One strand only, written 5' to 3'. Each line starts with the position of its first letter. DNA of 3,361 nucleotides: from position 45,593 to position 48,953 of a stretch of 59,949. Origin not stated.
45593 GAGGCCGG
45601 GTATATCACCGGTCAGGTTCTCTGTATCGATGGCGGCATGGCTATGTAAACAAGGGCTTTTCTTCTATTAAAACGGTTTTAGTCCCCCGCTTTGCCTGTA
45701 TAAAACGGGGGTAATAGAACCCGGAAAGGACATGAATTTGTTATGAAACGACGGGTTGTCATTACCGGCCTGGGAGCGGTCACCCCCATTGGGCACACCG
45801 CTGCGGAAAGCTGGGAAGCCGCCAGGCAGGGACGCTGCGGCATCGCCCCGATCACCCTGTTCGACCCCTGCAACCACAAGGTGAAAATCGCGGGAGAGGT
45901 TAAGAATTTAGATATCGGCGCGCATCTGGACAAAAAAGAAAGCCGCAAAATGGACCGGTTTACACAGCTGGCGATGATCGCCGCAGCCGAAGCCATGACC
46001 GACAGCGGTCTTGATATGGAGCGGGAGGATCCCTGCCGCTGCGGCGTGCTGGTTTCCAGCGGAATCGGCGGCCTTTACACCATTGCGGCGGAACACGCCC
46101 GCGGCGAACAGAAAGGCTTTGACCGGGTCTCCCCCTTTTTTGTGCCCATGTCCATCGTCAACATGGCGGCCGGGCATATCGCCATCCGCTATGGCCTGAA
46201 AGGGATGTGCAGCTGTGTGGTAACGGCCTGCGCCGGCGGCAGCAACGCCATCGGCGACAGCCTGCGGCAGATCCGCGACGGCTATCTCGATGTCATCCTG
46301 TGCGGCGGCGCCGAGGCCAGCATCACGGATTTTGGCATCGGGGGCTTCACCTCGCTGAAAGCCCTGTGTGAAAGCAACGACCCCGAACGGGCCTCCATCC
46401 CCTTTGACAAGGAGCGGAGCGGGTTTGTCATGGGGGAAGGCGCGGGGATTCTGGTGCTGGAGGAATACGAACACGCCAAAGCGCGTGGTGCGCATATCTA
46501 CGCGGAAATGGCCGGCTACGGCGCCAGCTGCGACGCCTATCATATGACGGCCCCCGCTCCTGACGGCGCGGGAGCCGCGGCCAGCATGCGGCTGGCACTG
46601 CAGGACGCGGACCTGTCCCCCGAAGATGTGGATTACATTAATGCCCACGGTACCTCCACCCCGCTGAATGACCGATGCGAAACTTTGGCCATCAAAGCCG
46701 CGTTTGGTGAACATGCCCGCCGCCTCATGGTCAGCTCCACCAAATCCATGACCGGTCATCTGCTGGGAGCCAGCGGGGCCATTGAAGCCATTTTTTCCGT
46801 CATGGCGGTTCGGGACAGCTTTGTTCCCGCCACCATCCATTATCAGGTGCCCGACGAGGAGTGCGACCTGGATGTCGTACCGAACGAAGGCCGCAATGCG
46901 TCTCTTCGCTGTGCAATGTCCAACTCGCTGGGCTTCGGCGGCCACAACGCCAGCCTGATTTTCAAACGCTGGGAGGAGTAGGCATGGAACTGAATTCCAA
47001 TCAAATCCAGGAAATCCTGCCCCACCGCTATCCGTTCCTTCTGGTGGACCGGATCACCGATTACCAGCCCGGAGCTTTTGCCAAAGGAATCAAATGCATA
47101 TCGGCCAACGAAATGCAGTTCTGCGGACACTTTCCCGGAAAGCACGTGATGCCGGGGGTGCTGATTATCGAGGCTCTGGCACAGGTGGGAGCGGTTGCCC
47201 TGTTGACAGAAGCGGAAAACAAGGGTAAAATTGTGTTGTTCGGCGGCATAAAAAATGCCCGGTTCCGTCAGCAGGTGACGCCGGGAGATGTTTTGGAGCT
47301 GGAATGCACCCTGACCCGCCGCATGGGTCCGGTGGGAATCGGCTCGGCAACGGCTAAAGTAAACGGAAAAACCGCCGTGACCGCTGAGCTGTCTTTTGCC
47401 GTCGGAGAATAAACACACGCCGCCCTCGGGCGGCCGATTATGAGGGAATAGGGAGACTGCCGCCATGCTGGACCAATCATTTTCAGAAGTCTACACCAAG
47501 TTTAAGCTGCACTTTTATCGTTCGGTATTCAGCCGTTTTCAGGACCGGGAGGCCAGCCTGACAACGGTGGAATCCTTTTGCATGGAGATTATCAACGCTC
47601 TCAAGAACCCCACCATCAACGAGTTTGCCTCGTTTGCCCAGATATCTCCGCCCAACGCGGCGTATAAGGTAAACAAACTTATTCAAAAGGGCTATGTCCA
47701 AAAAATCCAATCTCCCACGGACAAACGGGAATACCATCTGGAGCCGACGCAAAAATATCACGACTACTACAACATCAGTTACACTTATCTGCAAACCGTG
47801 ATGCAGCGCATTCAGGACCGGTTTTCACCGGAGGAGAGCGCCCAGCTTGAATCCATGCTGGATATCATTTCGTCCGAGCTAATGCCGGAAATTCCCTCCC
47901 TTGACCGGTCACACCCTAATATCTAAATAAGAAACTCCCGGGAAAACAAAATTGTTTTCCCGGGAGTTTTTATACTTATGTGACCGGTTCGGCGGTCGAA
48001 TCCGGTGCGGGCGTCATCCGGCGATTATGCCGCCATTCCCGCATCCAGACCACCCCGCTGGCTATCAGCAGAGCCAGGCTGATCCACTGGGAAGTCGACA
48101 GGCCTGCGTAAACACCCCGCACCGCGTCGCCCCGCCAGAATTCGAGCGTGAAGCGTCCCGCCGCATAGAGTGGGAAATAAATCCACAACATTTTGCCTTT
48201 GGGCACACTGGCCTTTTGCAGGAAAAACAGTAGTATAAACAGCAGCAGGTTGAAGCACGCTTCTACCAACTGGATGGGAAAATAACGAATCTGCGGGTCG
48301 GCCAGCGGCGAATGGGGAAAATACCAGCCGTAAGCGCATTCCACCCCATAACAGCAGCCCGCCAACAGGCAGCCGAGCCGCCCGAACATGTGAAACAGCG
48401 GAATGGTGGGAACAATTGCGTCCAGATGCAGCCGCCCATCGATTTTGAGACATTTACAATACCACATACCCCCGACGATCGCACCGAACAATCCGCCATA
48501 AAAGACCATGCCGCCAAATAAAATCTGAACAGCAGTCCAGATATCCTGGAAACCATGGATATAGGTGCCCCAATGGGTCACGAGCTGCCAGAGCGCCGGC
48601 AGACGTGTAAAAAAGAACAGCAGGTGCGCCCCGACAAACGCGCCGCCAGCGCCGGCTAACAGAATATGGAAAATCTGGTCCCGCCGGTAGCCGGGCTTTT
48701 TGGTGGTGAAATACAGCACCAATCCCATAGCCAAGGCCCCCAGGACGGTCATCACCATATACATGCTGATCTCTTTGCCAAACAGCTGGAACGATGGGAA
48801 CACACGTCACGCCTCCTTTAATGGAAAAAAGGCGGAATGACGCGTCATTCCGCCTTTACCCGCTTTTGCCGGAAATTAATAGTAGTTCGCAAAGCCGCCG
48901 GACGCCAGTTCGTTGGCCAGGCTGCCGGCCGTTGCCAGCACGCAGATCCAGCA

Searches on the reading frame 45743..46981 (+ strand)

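Call 68: search_protein_families(library=pfam, proteins=[window:45743-46981:+], max_evalue=0.00001)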
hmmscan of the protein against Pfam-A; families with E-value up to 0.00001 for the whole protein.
window:45743-46981:+ (412 aa): 2 families
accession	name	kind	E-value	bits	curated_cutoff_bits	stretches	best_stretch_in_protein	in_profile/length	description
PF00109.32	ketoacyl-synt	-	1.2e-53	182.7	20.8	1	3-245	2-252/252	Beta-ketoacyl synthase, N-terminal domain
PF02801.28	Ketoacyl-synt_C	-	8.9e-42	142.3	20.8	1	253-367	1-118/119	Beta-ketoacyl synthase, C-terminal domain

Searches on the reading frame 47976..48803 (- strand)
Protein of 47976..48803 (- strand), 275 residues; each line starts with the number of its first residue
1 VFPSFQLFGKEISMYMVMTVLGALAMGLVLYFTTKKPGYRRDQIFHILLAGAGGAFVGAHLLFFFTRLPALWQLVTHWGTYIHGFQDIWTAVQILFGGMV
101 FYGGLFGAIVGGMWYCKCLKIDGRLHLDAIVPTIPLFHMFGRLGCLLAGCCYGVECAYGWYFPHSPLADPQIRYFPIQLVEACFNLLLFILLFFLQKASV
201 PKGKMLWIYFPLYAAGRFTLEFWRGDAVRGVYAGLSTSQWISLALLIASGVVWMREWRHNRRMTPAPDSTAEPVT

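Call 54: search_protein_families(library=ncbifam, proteins=[window:47976-48803:-], max_evalue=0.00001)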
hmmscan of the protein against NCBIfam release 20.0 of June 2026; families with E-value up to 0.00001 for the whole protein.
window:47976-48803:- (275 aa): 6 families
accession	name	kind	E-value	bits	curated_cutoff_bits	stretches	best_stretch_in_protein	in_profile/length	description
NF000778.0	PRK00052.3-4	equivalog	1.6e-46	159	334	1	5-253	6-241/252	prolipoprotein diacylglyceryl transferase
TIGR00544.1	lgt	equivalog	1.7e-20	73.5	118.9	1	5-254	15-266/280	prolipoprotein diacylglyceryl transferase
NF009611.0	PRK13108.1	equivalog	1.6e-09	37.2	636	1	71-249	72-268/476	prolipoprotein diacylglyceryl transferase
NF000777.0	PRK00052.3-2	equivalog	3.1e-07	30.2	558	1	9-157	15-173/310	prolipoprotein diacylglyceryl transferase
NF000779.0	PRK00052.3-5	equivalog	2.4e-06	27.5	405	1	10-213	16-195/257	prolipoprotein diacylglyceryl transferase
NF000784.0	PRK00052.4-5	subfamily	5.9e-06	25.6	409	1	11-150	12-138/298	prolipoprotein diacylglyceryl transferase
